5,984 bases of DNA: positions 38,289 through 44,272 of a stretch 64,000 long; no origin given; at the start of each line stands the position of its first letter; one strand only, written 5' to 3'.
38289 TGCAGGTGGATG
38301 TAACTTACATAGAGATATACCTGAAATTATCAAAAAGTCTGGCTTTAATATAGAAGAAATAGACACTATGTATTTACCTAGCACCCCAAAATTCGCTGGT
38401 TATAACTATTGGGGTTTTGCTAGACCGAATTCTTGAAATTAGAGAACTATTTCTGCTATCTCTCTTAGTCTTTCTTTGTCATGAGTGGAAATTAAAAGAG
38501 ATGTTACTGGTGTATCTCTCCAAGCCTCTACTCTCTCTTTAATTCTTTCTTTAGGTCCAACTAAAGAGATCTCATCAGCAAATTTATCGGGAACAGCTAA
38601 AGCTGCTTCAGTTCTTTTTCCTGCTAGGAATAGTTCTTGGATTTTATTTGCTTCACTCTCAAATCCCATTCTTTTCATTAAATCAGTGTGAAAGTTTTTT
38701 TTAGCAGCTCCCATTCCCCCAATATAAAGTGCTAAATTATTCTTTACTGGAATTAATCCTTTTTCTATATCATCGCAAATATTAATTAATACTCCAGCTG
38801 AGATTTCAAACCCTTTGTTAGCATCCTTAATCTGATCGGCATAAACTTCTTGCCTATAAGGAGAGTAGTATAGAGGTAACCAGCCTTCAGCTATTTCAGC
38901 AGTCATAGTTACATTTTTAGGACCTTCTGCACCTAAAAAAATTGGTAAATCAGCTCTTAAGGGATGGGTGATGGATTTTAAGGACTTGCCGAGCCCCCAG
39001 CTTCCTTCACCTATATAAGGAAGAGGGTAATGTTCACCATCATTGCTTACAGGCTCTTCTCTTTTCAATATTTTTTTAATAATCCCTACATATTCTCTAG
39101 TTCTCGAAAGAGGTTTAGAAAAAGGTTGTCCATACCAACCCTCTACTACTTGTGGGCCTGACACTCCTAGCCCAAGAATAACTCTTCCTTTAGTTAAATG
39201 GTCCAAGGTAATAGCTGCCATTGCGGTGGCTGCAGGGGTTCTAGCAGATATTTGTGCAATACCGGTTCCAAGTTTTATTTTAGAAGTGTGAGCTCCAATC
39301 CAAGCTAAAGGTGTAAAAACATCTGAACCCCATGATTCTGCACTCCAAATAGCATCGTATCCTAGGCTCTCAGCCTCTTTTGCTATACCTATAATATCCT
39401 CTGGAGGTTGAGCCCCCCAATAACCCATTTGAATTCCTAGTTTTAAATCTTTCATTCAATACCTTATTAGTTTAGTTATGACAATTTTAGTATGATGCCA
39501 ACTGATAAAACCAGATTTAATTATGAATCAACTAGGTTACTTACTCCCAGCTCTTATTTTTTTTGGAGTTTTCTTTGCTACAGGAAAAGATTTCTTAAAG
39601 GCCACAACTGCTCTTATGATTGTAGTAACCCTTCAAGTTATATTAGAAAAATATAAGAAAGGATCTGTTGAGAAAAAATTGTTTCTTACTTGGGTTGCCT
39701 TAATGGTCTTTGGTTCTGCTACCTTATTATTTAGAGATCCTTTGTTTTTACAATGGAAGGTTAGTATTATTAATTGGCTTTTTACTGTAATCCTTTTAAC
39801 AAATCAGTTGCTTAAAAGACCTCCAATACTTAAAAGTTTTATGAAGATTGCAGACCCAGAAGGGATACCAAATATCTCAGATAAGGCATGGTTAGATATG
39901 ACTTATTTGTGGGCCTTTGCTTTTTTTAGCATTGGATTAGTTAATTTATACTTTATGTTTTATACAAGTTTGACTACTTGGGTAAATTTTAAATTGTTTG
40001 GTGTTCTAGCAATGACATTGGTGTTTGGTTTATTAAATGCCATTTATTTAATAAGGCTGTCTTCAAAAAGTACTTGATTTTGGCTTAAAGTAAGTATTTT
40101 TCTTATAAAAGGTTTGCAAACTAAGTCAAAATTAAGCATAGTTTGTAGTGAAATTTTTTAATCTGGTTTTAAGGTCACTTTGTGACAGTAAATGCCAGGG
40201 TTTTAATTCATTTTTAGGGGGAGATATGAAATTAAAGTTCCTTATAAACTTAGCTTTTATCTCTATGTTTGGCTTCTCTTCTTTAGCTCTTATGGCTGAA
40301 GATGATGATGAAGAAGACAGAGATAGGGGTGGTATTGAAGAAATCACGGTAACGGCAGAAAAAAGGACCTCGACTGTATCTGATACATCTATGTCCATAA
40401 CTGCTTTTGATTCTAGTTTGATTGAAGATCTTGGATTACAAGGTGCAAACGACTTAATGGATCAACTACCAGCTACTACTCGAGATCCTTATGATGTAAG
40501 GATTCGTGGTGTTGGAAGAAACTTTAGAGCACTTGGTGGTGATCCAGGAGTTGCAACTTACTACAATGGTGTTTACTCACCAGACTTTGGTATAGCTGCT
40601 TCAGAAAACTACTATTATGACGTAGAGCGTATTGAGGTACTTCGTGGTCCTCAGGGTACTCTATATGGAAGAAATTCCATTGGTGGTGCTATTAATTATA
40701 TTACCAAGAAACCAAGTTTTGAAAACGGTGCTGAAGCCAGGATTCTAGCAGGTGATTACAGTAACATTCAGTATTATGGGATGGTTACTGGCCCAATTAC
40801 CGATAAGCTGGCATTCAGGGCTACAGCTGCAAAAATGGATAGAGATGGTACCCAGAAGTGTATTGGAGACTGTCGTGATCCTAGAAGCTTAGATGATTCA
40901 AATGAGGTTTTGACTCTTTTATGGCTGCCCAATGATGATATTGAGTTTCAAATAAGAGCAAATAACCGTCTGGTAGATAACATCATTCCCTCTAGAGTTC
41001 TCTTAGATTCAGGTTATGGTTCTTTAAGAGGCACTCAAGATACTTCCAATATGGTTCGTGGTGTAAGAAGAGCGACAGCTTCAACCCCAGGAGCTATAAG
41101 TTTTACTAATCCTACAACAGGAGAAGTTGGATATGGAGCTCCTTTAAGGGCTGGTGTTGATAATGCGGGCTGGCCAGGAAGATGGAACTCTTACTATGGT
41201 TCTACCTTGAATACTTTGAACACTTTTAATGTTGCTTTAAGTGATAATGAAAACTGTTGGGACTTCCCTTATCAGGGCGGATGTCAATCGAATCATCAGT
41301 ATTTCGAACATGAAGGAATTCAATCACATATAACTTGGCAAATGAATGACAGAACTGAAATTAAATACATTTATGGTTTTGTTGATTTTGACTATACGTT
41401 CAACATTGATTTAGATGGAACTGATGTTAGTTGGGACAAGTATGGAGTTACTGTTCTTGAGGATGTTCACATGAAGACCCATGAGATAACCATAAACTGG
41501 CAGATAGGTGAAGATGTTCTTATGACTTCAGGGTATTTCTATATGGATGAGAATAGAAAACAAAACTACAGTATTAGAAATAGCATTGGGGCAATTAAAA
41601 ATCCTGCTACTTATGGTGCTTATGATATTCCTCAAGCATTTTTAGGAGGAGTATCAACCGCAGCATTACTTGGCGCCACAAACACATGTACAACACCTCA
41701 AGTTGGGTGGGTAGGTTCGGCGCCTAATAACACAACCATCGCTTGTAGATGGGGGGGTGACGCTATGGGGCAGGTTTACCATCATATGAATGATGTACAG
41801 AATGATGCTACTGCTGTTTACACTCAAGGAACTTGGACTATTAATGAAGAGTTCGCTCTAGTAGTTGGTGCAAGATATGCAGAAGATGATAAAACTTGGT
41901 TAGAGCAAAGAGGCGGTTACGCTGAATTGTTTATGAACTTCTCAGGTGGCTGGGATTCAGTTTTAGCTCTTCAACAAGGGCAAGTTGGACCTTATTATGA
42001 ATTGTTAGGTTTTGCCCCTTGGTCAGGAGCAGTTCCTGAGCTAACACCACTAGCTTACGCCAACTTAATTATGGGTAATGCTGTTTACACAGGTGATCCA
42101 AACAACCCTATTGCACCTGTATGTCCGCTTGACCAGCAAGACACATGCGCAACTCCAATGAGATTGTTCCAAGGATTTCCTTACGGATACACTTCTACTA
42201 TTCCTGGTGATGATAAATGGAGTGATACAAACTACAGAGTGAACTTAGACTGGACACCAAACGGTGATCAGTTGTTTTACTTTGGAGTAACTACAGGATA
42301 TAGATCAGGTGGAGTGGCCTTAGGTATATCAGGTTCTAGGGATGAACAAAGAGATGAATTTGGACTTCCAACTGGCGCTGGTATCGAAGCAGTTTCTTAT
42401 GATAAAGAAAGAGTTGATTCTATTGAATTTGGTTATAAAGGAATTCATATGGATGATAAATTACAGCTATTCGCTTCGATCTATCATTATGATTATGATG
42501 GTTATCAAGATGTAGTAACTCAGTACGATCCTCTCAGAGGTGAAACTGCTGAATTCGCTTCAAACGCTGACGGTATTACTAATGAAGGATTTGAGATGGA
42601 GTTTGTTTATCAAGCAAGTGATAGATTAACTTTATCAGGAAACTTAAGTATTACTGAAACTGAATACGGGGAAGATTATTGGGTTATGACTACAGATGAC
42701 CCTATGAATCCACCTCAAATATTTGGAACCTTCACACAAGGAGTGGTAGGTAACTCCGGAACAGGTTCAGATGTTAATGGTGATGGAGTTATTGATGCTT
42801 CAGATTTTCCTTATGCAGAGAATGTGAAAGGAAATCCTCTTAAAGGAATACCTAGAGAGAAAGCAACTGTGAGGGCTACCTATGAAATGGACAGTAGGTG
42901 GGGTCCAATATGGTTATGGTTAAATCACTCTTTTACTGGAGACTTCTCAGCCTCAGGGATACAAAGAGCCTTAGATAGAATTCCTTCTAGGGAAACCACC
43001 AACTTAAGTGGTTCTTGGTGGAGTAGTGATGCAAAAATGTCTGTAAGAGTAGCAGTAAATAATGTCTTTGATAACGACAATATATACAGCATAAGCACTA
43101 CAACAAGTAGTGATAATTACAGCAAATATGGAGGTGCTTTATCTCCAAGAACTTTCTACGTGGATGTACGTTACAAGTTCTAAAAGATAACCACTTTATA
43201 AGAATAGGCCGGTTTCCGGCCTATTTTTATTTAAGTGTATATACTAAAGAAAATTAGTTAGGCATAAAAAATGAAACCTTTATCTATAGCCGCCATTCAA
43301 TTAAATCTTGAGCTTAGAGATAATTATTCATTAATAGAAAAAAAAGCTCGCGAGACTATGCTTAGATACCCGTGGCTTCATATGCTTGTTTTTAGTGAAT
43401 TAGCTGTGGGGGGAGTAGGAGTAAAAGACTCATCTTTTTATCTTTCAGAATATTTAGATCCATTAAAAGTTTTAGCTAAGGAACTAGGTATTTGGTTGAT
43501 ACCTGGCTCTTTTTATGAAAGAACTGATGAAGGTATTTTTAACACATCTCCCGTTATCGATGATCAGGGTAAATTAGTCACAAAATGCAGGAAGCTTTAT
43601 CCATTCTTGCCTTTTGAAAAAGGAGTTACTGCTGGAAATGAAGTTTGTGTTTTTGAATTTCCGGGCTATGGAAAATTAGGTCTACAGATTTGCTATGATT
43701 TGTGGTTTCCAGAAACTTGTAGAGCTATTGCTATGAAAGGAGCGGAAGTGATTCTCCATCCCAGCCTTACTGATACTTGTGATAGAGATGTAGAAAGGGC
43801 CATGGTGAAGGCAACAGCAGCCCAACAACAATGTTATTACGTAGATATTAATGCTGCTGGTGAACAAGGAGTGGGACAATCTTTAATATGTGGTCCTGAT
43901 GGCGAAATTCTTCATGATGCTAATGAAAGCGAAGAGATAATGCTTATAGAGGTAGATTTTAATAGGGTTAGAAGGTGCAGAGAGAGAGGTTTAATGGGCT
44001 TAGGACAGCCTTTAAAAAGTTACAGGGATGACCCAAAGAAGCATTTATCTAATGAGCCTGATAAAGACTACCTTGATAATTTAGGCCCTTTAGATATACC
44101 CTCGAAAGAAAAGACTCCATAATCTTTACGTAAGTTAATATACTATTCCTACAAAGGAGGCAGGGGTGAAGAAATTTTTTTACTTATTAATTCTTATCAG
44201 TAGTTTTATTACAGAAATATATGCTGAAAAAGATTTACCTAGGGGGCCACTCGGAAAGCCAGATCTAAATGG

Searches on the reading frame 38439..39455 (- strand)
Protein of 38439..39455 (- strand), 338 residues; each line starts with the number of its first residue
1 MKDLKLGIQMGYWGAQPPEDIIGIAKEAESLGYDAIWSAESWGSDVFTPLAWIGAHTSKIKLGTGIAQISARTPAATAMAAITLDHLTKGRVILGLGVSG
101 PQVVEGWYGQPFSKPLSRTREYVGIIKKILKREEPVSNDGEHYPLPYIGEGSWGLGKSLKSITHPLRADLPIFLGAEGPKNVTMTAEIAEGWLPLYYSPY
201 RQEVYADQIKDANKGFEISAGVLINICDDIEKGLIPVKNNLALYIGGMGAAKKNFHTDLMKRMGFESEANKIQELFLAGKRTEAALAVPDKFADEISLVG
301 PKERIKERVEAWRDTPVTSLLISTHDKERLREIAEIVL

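Call 105: search_protein_families(library=pfam, proteins=[window:38439-39455:-], max_evalue=0.001)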
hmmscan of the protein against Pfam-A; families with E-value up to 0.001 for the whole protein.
window:38439-39455:- (338 aa): 1 family
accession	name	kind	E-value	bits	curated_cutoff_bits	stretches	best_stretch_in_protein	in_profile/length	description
PF00296.26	Bac_luciferase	-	4e-66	223.9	27.9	1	16-318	20-313/314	Luciferase-like monooxygenase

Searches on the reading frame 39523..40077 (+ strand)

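Call 105: search_protein_families(library=pfam, proteins=[window:39523-40077:+], max_evalue=0.001)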
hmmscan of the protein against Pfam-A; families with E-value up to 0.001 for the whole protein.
window:39523-40077:+ (184 aa): 1 family
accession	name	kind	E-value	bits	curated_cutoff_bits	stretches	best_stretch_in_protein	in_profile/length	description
PF04279.20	IspA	-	3.2e-40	138.6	28.7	1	1-181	1-174/176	Intracellular septation protein A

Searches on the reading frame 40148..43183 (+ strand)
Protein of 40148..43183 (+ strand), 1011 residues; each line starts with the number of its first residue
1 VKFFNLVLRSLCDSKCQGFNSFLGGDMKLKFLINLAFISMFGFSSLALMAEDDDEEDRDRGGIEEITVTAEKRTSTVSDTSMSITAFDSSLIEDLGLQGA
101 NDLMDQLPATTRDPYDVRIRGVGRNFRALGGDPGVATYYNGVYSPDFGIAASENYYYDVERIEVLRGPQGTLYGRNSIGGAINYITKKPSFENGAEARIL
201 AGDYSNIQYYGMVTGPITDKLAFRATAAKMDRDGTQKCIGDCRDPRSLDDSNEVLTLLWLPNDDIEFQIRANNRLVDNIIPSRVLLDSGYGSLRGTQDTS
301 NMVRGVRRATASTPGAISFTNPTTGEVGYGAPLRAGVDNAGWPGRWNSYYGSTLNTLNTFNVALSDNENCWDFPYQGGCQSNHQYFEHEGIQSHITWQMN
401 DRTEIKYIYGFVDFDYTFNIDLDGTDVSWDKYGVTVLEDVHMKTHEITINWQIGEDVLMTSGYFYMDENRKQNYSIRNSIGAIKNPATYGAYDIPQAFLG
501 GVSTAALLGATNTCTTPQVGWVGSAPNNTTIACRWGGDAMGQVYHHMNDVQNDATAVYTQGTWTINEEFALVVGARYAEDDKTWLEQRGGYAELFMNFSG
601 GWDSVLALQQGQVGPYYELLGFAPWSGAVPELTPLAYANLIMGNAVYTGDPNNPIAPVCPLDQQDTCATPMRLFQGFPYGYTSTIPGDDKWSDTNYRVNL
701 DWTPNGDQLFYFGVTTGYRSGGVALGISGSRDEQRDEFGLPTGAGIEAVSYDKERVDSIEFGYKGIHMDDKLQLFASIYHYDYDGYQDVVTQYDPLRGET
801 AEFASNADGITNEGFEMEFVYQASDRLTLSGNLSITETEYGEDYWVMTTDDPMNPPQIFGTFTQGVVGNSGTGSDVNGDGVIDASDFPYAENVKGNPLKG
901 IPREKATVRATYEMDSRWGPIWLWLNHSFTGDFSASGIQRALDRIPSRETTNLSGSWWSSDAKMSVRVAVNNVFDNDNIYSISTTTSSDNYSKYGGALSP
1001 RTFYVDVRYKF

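Call 3: search_protein_families(library=pfam, proteins=[window:40148-43183:+], max_evalue=0.1)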
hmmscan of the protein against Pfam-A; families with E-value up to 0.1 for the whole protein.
window:40148-43183:+ (1011 aa): 3 families
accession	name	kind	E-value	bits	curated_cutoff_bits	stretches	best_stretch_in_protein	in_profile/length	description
PF00593.30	TonB_dep_Rec_b-barrel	-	8.4e-16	59.3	27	1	397-973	2-436/436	TonB dependent receptor-like, beta-barrel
PF07715.20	Plug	-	9.8e-12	45.8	23.9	1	77-181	2-107/107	TonB-dependent Receptor Plug Domain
PF00404.24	Dockerin_1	-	0.071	13.8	22.9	0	872-887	34-49/57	Dockerin type I domain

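Call 4: search_protein_families(library=ncbifam, proteins=[window:40148-43183:+], max_evalue=0.1)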
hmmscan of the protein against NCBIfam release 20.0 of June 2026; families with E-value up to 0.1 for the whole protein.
window:40148-43183:+ (1011 aa): 24 families
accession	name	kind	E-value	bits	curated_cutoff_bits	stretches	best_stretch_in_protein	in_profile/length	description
TIGR01783.1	TonB-siderophor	subfamily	1.6e-34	119.6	223.5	3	80-235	2-158/649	TonB-dependent siderophore receptor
TIGR01785.1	TonB-hemin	subfamily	1.2e-24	86.7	316.85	2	64-189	2-131/677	TonB-dependent heme/hemoglobin receptor family protein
NF053590.1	TonB_dep_TOL0244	equivalog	6.2e-14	51.5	645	2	156-239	109-191/604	TOL_0244 family TonB-dependent receptor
NF010010.0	PRK13483.1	equivalog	1.6e-13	49.5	927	1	53-199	24-175/660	ligand-gated channel protein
NF047944.1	FoxamRcptFoxA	equivalog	4.2e-11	41.9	1300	1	159-233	135-211/697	ferrioxamine B receptor FoxA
NF010038.0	PRK13513.1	equivalog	9.8e-10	37.6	942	1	65-194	37-172/659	ligand-gated channel protein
NF007349.0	PRK09840.1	equivalog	1.1e-09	36.9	686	1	68-225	59-213/760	catecholate siderophore receptor Fiu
NF010048.1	PRK13524.1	subfamily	1.9e-09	36.6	493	1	159-228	148-223/744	FepA family TonB-dependent siderophore receptor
TIGR01786.1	TonB-hemlactrns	subfamily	4.4e-09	35.2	323.75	1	65-189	2-136/719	TonB-dependent hemoglobin/transferrin/lactoferrin family receptor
NF010650.0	PRK14049.1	equivalog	2.7e-08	32.5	904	1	133-242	129-245/729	ferrioxamine B receptor precursor protein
TIGR01779.1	TonB-B12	equivalog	3.9e-08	32.3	599.7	1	159-210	126-177/614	TonB-dependent vitamin B12 receptor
NF052649.1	TonRcptRhtA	equivalog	8.3e-08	30.9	1100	1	45-202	23-181/744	TonB-dependent siderophore receptor RhtA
NF007465.0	PRK10044.1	equivalog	2.1e-07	29.5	803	1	157-218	157-218/726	ferrichrome porin FhuA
NF049960.1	siderphRecptFauA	equivalog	2.9e-07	29.3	900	1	59-221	56-216/727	TonB-dependent alcaligin siderophore receptor FauA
NF050067.1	TonBEntbctnRecCfrA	equivalog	3.9e-07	28.8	1200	1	159-195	130-166/698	TonB-dependent ferric enterobactin receptor CfrA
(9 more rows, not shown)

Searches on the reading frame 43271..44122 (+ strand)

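Call 3: search_protein_families(library=pfam, proteins=[window:43271-44122:+], max_evalue=0.1)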
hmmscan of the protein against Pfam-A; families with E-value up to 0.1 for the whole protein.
window:43271-44122:+ (283 aa): 1 family
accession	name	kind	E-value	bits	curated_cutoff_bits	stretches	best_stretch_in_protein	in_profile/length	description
PF00795.27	CN_hydrolase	-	1.8e-34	119.7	23.2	1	6-237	2-255/256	Carbon-nitrogen hydrolase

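Call 4: search_protein_families(library=ncbifam, proteins=[window:43271-44122:+], max_evalue=0.1)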
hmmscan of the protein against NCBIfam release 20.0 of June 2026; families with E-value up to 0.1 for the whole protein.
window:43271-44122:+ (283 aa): 10 families
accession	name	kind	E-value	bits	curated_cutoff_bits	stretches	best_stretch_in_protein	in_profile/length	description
NF009803.0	PRK13287.1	equivalog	1.6e-22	79.7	406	1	7-238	24-267/333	formamidase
TIGR03381.1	agmatine_aguB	equivalog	5.5e-20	71.8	410.25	1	61-238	67-263/279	N-carbamoylputrescine amidase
NF009802.0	PRK13286.1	equivalog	3.6e-19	68.9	427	1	72-238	97-268/345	aliphatic amidase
NF040852.1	nitrile_Arch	equivalog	4.9e-19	68.5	500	1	67-237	73-244/262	nitrilase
NF033621.1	de_GSH_amidase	exception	2.9e-18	66.1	355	1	85-238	87-245/260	deaminated glutathione amidase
NF043013.1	DeGluthAmidYersProt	equivalog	7.7e-13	48.2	500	1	66-238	70-260/278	deaminated glutathione amidase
NF010588.0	PRK13981.1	equivalog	8.5e-12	44.2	479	1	4-232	5-246/546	NAD+ synthase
TIGR00546.1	lnt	equivalog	4.8e-08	32.6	132.9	1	115-165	298-348/395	apolipoprotein N-acyltransferase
NF007757.0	PRK10438.1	equivalog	1e-07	31.5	249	1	75-224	75-227/256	amidohydrolase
TIGR04048.1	nitrile_sll0784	equivalog_domain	0.071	12.1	502.6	0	81-147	98-165/301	Nit6803 family nitrilase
